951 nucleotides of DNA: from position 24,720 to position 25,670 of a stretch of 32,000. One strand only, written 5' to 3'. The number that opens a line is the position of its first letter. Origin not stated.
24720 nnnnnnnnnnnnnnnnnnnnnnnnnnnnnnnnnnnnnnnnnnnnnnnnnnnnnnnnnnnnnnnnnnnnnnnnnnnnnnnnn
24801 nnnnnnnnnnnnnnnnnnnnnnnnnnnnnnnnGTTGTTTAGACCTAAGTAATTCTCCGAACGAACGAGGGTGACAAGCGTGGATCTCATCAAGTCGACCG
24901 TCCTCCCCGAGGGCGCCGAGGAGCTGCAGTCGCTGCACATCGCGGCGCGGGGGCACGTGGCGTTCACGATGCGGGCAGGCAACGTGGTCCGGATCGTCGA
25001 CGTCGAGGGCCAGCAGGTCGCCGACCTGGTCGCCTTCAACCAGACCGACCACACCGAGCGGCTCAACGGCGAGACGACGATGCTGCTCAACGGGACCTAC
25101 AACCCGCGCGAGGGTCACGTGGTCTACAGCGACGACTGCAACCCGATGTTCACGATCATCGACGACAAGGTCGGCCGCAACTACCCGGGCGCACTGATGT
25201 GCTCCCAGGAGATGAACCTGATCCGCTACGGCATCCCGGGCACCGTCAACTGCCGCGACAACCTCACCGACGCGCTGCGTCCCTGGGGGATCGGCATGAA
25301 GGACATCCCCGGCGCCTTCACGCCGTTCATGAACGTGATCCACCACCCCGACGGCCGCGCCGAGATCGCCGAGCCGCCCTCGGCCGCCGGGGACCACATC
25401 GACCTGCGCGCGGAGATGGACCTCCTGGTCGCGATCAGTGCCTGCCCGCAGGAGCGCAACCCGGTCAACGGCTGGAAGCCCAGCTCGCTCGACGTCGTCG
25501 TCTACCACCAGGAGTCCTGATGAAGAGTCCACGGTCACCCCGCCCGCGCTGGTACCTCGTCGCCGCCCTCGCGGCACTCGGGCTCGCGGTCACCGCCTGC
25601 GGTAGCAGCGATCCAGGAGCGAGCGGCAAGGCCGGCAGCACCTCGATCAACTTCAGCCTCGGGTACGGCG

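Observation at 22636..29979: Module B: a nine-gene coupled operon of amide/amidine hydrolases that matches no pathway I know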

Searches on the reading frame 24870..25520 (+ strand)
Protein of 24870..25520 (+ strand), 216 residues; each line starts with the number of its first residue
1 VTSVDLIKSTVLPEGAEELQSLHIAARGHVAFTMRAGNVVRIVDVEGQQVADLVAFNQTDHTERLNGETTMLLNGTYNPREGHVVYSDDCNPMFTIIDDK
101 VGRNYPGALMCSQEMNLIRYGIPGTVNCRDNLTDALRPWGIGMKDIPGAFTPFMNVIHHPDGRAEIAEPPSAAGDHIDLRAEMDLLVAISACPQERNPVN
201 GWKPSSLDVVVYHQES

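Call 7: search_protein_families(library=pfam, proteins=[window:24870-25520:+])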
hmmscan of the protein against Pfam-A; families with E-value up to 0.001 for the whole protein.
window:24870-25520:+ (216 aa): 1 family
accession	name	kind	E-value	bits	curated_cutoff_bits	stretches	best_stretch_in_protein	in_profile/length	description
PF09347.15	DUF1989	-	2.2e-48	164.6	27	1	24-186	3-168/168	Domain of unknown function (DUF1989)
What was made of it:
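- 24870..25520 (+): G4: lone DUF1989 protein with a Zn-Cys3 site. DUF1989, 2.2e-48 (call 7).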

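Call 8: search_protein_families(library=ncbifam, proteins=[window:24870-25520:+])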
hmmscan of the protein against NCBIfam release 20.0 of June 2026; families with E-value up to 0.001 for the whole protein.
window:24870-25520:+ (216 aa): 3 families
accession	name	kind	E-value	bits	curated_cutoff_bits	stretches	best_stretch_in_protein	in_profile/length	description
TIGR03424.1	urea_degr_1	equivalog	5.8e-42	143.6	284.7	1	23-211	7-197/198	urea amidolyase associated protein UAAP2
NF053776.1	TmaoDeMthMsil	equivalog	5.3e-35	121.1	1100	1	16-215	161-365/763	trimethylamine N-oxide demethylase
TIGR03425.1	urea_degr_2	hypoth_equivalog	6.3e-32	110.7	205.95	1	23-214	6-205/233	urea amidolyase associated protein UAAP1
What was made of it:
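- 24870..25520 (+): UAAP2 143.6 bits against cutoff 284.7 (call 8).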

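Call 16: search_solved_structures(query=window:24870-25520:+, max_evalue=0.001)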
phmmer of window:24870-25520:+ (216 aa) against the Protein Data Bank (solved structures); distinct sequences matched with E-value up to 0.001: 4.
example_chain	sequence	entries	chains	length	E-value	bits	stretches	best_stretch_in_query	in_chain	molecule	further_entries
9q59_A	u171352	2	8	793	1.2e-21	80.6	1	19-212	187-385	trimethylamine N-oxide demethylase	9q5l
9q5a_A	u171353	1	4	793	1.9e-20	76.7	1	19-212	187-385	Trimethylamine N-oxide Demethylase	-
3oru_A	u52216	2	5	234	1.4e-19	73.9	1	23-209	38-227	DUF1989 family protein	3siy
3di4_A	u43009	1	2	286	4.9e-09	39.4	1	26-193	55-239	Uncharacterized Protein DUF1989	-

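Call 34: search_dna_similar(query=window:24870-25520:+, collection=plasmids, mode=protein, max_rows=25)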
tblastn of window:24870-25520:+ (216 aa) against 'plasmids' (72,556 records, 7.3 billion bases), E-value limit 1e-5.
Records with a match: 497; places in all: 758; records where one place covers at least 80% of the query: 495.
Best place of each record, by identity: <60% 497.
By first word of the organism name: Rhizobium 208; Pantoea 74; Klebsiella 60; Acinetobacter 23; Paracoccus 11; Paraburkholderia 11; Novosphingobium 10; Thioclava 5; Caballeronia 5; Shinella 5; and 52 more.
By predicted mobility (MOB-suite, as given by PLSDB): non-mobilizable 346; conjugative 80; mobilizable 71.
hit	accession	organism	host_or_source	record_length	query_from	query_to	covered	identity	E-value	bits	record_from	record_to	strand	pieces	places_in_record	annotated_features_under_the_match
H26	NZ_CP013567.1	Rhizobium phaseoli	Phaseolus vulgaris,Whole ...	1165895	2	216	100%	35.9%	2e-29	122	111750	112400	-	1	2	record has no annotation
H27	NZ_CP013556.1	Rhizobium phaseoli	Phaseolus vulgaris,Whole ...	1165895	2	216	100%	35.9%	2e-29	122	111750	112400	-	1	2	record has no annotation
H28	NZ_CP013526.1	Rhizobium phaseoli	Phaseolus vulgaris,Whole ...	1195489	2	216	100%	35.9%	2e-29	122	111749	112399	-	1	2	record has no annotation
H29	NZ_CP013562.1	Rhizobium phaseoli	Phaseolus vulgaris,Whole ...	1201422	2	216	100%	35.9%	2e-29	122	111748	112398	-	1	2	record has no annotation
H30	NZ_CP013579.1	Rhizobium phaseoli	Phaseolus vulgaris,Whole ...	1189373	2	216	100%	35.9%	3e-29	121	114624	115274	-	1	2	record has no annotation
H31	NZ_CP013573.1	Rhizobium phaseoli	Phaseolus vulgaris,Whole ...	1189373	2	216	100%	35.9%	3e-29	121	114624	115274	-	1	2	record has no annotation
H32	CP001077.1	Rhizobium etli CIAT 652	-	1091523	2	216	100%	35.9%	6e-29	120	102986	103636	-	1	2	hypothetical conserved protein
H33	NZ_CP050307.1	Rhizobium lusitanum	Oxytropis pumilio,cell culture,root ...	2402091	2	216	100%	35.8%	1e-31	128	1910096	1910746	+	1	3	none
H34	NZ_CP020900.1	Rhizobium phaseoli Brasil 5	Phaseolus vulgaris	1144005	2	216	100%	35.5%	9e-29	119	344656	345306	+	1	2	record has no annotation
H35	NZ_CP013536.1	Rhizobium phaseoli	Phaseolus vulgaris,Whole ...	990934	2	216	100%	35.5%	1e-28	119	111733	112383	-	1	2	urea amidolyase associated protein UAAP2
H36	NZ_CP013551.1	Rhizobium phaseoli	Phaseolus vulgaris,Whole ...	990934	2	216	100%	35.5%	1e-28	119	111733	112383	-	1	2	urea amidolyase associated protein UAAP2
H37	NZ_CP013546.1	Rhizobium phaseoli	Phaseolus vulgaris,Whole ...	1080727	2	216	100%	35.5%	1e-28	119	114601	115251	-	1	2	record has no annotation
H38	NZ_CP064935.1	Rhizobium phaseoli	Phaseolus vulgaris,single cell,soil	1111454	2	216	100%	35.5%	1e-28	119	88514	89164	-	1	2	record has no annotation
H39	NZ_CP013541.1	Rhizobium phaseoli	Phaseolus vulgaris,Whole ...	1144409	2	216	100%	35.5%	1e-28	119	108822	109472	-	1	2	record has no annotation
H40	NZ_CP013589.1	Rhizobium phaseoli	Phaseolus vulgaris,Whole ...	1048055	2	216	100%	34.9%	5e-30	123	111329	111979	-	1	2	record has no annotation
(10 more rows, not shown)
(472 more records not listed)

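Call 41: find_homologous_proteins(query=window:24870-25520:+, max_evalue=1e-15)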
Query window:24870-25520:+ (216 aa): 311 proteins with E <= 1e-15 among 476 candidates; the best 120 are listed.
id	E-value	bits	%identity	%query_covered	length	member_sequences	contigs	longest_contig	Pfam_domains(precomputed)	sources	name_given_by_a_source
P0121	5.3e-142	489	100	99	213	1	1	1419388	PF09347.16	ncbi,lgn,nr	ncbi:MAG: urea carboxylase-associated family protein [Nocardioidaceae bacterium]|nr:urea carboxylase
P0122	8.7e-134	462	94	98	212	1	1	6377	PF09347.16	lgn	-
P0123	1.3e-113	396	80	97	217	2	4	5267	PF09347.16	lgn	-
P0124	1.7e-113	396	80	99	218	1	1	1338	PF09347.16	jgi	jgi:uncharacterized protein YcgI (DUF1989 family)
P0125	3.1e-113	395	81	95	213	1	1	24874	PF09347.16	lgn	-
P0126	9.2e-113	393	83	94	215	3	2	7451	PF09347.16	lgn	-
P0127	9.6e-113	393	78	97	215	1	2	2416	PF09347.16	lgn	-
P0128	5.1e-111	387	85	90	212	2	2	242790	PF09347.16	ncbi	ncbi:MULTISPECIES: DUF1989 domain-containing protein [unclassified Blastococcus]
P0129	1.9e-109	382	80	97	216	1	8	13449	PF09347.16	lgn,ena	-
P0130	1.6e-107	376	81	92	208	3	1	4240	PF09347.16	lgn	-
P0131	4.4e-106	371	81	92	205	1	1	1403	PF09347.16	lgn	-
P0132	7.2e-106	371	79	91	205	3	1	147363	PF09347.16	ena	-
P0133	1.4e-104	366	78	92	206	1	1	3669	PF09347.16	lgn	-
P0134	2.6e-104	366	77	95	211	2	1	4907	PF09347.16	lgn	-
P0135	1.2e-103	363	75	92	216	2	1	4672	PF09347.16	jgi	jgi:uncharacterized protein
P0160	2.0e-80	287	60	96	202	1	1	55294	PF09347.16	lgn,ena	-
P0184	1.8e-68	248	57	88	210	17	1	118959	PF09347.16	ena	-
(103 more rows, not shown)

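Call 42: find_encoding_contigs(protein=P0128, flank=10000, max_places=1)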
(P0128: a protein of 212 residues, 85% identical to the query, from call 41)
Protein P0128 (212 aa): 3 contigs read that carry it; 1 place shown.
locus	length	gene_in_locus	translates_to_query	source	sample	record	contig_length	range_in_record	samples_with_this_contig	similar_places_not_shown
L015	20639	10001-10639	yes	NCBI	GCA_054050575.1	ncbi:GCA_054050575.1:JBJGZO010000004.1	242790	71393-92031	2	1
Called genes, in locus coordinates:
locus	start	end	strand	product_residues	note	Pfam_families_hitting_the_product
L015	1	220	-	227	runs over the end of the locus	PF05742:TANGO2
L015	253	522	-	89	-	-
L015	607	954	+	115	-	PF00072:Response_reg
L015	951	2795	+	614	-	PF07730:HisKA_3, PF02518:HATPase_c (weak)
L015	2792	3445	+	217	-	PF00072:Response_reg, PF08281:Sigma70_r4_2 (weak), PF00196:GerE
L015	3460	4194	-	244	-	PF00106:adh_short, PF08659:KR (weak), PF13561:adh_short_C2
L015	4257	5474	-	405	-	PF04542:Sigma70_r2, PF08281:Sigma70_r4_2, PF20239:DUF6596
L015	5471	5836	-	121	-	PF03795:YCII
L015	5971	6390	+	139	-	PF04237:YjbR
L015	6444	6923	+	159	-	PF10604:Polyketide_cyc2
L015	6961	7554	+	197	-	PF01872:RibD_C (weak)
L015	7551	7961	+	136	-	PF00903:Glyoxalase, PF13669:Glyoxalase_4, PF18029:Glyoxalase_6 (weak)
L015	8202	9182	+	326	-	PF09084:NMT1, PF12974:Phosphonate-bd (weak)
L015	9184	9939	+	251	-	PF00528:BPD_transp_1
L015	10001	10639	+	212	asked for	PF09347:DUF1989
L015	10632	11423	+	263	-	PF00005:ABC_tran, PF13304:AAA_21 (faint)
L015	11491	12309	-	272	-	PF00561:Abhydrolase_1, PF00975:Thioesterase, PF12146:Hydrolase_4, PF12697:Abhydrolase_6, PF00326:Peptidase_S9 (faint), PF08386:Abhydrolase_4 (weak), PF00561:Abhydrolase_1 (weak)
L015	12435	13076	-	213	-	PF00072:Response_reg, PF08281:Sigma70_r4_2 (faint), PF00196:GerE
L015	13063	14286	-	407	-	PF07730:HisKA_3, PF02518:HATPase_c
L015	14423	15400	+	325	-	PF08450:SGL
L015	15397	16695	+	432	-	PF13857:Ank_5 (faint), PF24521:Ank_KRIT1 (faint), PF13606:Ank_3 (faint), PF12796:Ank_2, PF00023:Ank (weak), PF12796:Ank_2, PF13637:Ank_4 (weak)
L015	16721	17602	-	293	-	PF00561:Abhydrolase_1 (weak), PF12697:Abhydrolase_6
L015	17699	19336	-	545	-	PF00990:GGDEF, PF00563:EAL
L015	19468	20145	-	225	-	PF00072:Response_reg, PF13936:HTH_38 (faint), PF00196:GerE, PF08281:Sigma70_r4_2 (weak)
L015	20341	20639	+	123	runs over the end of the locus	PF00072:Response_reg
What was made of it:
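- The DUF1989/ABC unit occurs alone in Blastococcus (call 42).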

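Call 43: find_encoding_contigs(protein=P0132, flank=10000, max_places=1)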
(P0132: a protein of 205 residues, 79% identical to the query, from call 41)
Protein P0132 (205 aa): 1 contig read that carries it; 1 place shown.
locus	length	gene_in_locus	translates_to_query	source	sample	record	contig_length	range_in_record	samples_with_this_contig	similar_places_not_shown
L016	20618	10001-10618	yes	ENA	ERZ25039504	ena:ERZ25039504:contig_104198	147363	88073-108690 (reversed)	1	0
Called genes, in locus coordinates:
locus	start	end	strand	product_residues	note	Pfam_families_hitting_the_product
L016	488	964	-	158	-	PF01751:Toprim (weak), PF13155:Toprim_2, PF13362:Toprim_3, PF13662:Toprim_4 (faint)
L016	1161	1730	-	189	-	-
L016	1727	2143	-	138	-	-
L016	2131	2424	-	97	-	-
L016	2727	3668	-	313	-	PF02653:BPD_transp_2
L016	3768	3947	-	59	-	-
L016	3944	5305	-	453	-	PF00005:ABC_tran, PF13304:AAA_21 (faint), PF00005:ABC_tran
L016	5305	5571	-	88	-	-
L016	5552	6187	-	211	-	PF00532:Peripla_BP_1 (weak), PF13407:Peripla_BP_4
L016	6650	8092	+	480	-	PF01425:Amidase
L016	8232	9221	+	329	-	PF13379:NMT1_2, PF09084:NMT1, PF12974:Phosphonate-bd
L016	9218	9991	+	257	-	PF00528:BPD_transp_1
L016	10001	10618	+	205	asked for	PF09347:DUF1989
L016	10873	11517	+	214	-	PF00005:ABC_tran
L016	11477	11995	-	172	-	PF12802:MarR_2, PF01047:MarR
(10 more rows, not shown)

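Call 44: find_encoding_contigs(protein=P0160, flank=10000, max_places=1)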
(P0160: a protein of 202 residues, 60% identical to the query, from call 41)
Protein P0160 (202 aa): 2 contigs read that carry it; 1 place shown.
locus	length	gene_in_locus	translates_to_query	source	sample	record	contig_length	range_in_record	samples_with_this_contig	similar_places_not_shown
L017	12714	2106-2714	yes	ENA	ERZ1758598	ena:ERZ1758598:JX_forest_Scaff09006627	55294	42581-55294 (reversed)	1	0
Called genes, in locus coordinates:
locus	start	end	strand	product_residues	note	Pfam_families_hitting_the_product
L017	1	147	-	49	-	?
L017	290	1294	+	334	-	PF13379:NMT1_2 (weak), PF09084:NMT1, PF12974:Phosphonate-bd, PF16868:NMT1_3 (weak)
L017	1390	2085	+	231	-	PF00528:BPD_transp_1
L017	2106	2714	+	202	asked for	PF09347:DUF1989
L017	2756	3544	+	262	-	PF00005:ABC_tran, PF13304:AAA_21 (faint)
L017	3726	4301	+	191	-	PF00596:Aldolase_II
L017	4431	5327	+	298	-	PF00497:SBP_bac_3, PF10613:Lig_chan-Glu_bd (faint)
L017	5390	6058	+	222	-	PF00528:BPD_transp_1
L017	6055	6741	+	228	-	PF00528:BPD_transp_1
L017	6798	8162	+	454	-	PF00202:Aminotran_3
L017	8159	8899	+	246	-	PF00005:ABC_tran, PF02463:SMC_N, PF13401:AAA_22 (faint), PF13304:AAA_21 (weak)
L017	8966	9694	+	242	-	PF00392:GntR, PF07729:FCD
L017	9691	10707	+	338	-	PF00701:DHDPS (weak)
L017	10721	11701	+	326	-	PF02423:OCD_Mu_crystall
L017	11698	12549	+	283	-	PF00903:Glyoxalase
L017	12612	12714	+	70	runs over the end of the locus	-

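Call 45: find_encoding_contigs(protein=P0184, flank=10000, max_places=1)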
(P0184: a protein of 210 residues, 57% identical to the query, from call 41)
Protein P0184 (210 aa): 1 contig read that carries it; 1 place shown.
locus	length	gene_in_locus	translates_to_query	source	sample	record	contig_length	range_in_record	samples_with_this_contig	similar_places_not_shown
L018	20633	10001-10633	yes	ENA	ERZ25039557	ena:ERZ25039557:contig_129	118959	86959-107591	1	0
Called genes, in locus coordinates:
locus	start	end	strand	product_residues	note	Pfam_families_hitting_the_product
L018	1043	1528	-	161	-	PF00665:rve (weak), PF13610:DDE_Tnp_IS240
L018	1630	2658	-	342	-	PF02423:OCD_Mu_crystall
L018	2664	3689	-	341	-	PF00701:DHDPS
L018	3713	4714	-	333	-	PF13379:NMT1_2, PF09084:NMT1, PF12974:Phosphonate-bd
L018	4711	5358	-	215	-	PF02775:TPP_enzyme_C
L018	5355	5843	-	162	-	-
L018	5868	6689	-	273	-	PF00528:BPD_transp_1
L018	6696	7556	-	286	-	PF00005:ABC_tran, PF13304:AAA_21 (faint)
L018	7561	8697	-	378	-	PF00355:Rieske, PF19112:VanA_C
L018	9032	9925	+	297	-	PF01073:3Beta_HSD (faint), PF01370:Epimerase, PF04321:RmlD_sub_bind (faint), PF13460:NAD_binding_10 (weak), PF16363:GDP_Man_Dehyd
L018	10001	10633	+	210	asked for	PF09347:DUF1989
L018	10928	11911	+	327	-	PF13379:NMT1_2 (weak), PF09084:NMT1, PF12974:Phosphonate-bd (weak), PF13379:NMT1_2 (weak)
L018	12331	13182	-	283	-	PF00892:EamA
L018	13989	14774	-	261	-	PF13551:HTH_29 (faint), PF13384:HTH_23 (faint), PF13518:HTH_28 (faint)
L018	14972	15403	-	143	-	PF02511:Thy1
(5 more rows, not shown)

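Call 48: find_related_loci(query=A1, collection=genome_contigs, flank=10000)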
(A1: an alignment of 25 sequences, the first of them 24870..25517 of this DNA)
Query A1 (216 aa) in genome_contigs; peptide patterns used: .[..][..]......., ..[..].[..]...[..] (x = any residue, [..] = any of these).
261 stretches matched a pattern; 235 encode a relative of the query (tblastn E <= 1e-3); the best 80 are kept; 80 distinct loci.
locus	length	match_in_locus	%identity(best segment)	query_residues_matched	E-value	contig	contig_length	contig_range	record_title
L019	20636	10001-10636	81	2-213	3e-118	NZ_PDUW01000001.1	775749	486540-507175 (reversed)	Pusillimonas caeni strain KCTC 42353 NODE_1_length_775749_cov_69.0751, whole genome shotgun sequence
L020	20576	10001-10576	63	24-215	1e-85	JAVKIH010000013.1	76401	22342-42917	MAG: Candidatus Geohabitans tengchongensis isolate JZ-2_201803_bins_100 JZ-2_201803_bins_100_scaffold_13, whole genome s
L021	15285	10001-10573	64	26-216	3e-84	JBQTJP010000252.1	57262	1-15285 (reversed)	MAG: Armatimonadota bacterium isolate SAR42 c_000000038881, whole genome shotgun sequence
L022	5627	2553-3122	56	24-213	3e-66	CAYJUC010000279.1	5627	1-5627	MAG TPA_asm: uncultured bacterium isolate ERP125453_co1_273 genome assembly, contig: NODE_19103_length_5627_cov_10.39231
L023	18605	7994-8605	55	9-213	1e-66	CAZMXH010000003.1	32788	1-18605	MAG TPA_asm: uncultured Actinomycetes bacterium isolate SRP187154_co1_47 genome assembly, contig: NODE_1206_length_32788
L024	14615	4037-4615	54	24-216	3e-65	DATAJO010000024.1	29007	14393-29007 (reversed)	MAG TPA_asm: Candidatus Limnocylindria bacterium isolate SMAG_U6914 k141_43801, whole genome shotgun sequence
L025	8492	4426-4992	54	24-212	1e-64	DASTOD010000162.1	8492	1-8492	MAG TPA_asm: Candidatus Binatia bacterium isolate SMAG_U2161 k141_48456, whole genome shotgun sequence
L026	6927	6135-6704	54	24-213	9e-65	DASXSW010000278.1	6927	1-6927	MAG TPA_asm: Candidatus Binatia bacterium isolate SMAG_U4676 k141_482753, whole genome shotgun sequence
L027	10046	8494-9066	54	24-214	1e-64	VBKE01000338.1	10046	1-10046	MAG: Deltaproteobacteria bacterium isolate DP_1 14_1009_09_30cm_scaffold_5587, whole genome shotgun sequence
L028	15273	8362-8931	54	24-213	4e-64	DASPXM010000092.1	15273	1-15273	MAG TPA_asm: Verrucomicrobiia bacterium isolate SMAG_U11567 k141_1426213, whole genome shotgun sequence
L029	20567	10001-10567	54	24-212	1e-63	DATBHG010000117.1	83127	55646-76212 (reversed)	MAG TPA_asm: Xanthobacteraceae bacterium isolate SMAG_U3858 k141_183075, whole genome shotgun sequence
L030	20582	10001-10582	52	19-212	2e-63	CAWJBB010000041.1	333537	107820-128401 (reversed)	MAG: uncultured delta proteobacterium isolate MFD04850.bin.2.19 genome assembly, contig: contig_30354, whole genome shot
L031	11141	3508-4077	53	24-213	4e-63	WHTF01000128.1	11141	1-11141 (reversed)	MAG: Deltaproteobacteria bacterium isolate Dino_bin29 NODE_128_length_11141_cov_135.882194, whole genome shotgun sequenc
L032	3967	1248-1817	53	24-213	3e-63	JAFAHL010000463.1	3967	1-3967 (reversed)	MAG: Hyphomicrobiales bacterium isolate CP_BE_BS_20 BE_BS_k147_5375913, whole genome shotgun sequence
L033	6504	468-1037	54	24-213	6e-63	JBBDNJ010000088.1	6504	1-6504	MAG: Candidatus Binatia bacterium isolate LejiaB_54_11 Lejia_B_15243_length_6504_cov_6, whole genome shotgun sequence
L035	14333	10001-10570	53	24-213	2e-62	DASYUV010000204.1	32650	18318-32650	MAG TPA_asm: Candidatus Binatia bacterium isolate SMAG_U4604 k141_2702697, whole genome shotgun sequence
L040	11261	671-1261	48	19-215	3e-61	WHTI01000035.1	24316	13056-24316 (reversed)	MAG: Actinomycetota bacterium isolate Dino_bin32 k141_389220_length_24316_cov_78.0097, whole genome shotgun sequence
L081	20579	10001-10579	49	19-212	4e-54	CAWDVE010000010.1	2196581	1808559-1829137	MAG: uncultured Candidatus Rokubacteria bacterium isolate MFD05674.bin.2.168 genome assembly, contig: contig_27548, whol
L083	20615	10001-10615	48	5-212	5e-54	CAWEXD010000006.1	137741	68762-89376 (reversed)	MAG: uncultured Candidatus Rokubacteria bacterium isolate MFD06229.bin.1.275 genome assembly, contig: contig_36103, whol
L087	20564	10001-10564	49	24-212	2e-52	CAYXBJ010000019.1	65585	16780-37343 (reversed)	MAG TPA_asm: uncultured bacterium isolate binchicken_co279_6 genome assembly, contig: k141_3635918, whole genome shotgun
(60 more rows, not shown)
